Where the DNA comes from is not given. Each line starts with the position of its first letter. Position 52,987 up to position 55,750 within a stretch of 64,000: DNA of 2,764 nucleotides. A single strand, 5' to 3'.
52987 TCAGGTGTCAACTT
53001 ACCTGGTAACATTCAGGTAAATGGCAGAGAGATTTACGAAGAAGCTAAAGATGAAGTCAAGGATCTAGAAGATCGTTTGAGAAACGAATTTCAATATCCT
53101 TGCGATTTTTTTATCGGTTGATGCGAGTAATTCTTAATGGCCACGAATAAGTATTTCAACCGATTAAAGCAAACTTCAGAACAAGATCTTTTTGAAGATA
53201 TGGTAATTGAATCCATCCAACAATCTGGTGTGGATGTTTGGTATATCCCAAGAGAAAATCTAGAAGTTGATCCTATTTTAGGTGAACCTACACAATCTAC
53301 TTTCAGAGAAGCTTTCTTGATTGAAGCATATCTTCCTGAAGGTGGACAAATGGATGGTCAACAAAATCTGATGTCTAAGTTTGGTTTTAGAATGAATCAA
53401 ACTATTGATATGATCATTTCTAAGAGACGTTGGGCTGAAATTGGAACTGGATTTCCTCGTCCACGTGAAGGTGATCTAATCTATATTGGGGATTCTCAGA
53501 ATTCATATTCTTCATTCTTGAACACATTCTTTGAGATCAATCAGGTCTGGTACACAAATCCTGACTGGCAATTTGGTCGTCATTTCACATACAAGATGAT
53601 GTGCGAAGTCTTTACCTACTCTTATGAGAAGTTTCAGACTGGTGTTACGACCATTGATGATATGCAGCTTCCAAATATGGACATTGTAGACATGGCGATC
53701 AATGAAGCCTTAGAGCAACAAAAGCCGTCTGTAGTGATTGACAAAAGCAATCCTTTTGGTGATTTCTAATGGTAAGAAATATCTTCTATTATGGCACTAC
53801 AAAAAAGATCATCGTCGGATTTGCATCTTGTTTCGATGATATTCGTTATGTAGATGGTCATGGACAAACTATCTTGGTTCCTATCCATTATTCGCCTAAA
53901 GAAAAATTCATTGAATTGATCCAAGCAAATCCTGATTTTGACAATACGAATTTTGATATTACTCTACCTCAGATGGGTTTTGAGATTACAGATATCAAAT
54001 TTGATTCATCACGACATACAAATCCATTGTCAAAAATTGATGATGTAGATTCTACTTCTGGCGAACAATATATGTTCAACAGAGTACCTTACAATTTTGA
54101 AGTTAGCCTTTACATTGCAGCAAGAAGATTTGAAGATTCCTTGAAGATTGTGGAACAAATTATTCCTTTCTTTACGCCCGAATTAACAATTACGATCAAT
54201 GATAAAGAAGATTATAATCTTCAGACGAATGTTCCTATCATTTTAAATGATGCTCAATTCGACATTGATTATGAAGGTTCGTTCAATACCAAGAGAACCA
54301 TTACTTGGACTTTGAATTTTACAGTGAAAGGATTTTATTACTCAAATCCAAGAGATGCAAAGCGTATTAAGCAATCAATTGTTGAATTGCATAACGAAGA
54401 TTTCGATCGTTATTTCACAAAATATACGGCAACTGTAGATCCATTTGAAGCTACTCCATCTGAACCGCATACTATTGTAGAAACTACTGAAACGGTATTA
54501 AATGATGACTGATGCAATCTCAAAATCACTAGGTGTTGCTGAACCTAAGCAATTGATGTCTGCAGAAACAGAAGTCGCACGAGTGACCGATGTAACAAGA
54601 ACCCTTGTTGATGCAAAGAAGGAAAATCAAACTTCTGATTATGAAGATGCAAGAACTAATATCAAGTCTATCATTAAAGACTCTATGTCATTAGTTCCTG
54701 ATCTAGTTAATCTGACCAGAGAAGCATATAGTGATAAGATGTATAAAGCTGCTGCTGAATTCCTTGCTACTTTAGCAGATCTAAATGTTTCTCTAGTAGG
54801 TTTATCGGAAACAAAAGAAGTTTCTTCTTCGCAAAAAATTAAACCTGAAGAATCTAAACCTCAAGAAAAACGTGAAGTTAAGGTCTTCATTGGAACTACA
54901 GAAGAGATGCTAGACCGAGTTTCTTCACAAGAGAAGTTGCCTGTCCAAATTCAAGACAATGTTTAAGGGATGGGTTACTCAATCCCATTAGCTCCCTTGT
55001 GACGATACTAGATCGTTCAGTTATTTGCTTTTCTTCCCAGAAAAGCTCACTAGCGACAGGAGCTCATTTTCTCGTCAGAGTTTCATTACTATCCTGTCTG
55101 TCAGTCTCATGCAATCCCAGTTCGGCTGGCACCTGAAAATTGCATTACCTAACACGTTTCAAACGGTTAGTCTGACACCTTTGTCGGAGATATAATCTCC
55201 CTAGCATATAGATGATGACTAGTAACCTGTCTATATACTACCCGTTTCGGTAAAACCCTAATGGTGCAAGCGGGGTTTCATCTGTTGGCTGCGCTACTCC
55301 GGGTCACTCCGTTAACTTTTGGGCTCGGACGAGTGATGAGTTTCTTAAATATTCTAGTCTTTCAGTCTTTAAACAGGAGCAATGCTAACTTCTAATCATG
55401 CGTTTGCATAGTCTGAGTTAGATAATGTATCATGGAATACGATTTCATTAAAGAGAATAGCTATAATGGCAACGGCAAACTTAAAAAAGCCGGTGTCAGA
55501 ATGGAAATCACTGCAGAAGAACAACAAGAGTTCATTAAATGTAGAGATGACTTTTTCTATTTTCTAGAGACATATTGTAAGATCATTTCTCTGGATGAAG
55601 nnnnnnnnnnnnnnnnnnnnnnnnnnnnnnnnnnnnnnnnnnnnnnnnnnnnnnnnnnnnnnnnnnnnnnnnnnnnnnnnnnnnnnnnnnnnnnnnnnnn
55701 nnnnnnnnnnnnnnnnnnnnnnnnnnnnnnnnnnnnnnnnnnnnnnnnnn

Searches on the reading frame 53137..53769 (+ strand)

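Call 102: search_protein_families(library=pfam, proteins=[window:53137-53769:+], max_evalue=0.001)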
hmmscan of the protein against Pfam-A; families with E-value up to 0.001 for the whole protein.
window:53137-53769:+ (210 aa): 1 family
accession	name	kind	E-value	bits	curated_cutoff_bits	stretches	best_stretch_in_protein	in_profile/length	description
PF11649.13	T4_neck-protein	-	1.4e-25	90.7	25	1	4-177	31-197/278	Virus neck protein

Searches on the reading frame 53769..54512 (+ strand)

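Call 102: search_protein_families(library=pfam, proteins=[window:53769-54512:+], max_evalue=0.001)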
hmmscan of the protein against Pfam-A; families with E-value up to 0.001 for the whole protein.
window:53769-54512:+ (247 aa): 1 family
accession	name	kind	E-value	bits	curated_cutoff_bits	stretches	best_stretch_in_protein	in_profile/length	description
PF16724.11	T4-gp15_tss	-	1.2e-61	208.5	25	1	6-234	2-234/245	T4-like virus Myoviridae tail sheath stabiliser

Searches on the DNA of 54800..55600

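Call 106: search_with_rna_model(model_id=R1, source=window, start=54800, end=55600, filters=off, max_evalue=10, show_alignments=1)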
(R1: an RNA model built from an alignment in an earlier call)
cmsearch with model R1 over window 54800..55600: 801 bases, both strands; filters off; matches with E-value up to 10: 8.
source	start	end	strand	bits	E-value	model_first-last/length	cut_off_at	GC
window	55295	55314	+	4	0.086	12-31/161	no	0.55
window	55134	55161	+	3.2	0.18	40-67/161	no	0.32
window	55424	55566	+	2.1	0.44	1-161/161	no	0.33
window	54875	55006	+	1.6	0.67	1-161/161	no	0.42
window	54810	54826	+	0.2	2.4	132-148/161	no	0.24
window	55028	55043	+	-0.4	4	14-29/161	no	0.38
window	54825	54837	-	-0.7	5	79-91/161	no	0.31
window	55071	55080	+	-1.3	8.4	81-90/161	no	0.6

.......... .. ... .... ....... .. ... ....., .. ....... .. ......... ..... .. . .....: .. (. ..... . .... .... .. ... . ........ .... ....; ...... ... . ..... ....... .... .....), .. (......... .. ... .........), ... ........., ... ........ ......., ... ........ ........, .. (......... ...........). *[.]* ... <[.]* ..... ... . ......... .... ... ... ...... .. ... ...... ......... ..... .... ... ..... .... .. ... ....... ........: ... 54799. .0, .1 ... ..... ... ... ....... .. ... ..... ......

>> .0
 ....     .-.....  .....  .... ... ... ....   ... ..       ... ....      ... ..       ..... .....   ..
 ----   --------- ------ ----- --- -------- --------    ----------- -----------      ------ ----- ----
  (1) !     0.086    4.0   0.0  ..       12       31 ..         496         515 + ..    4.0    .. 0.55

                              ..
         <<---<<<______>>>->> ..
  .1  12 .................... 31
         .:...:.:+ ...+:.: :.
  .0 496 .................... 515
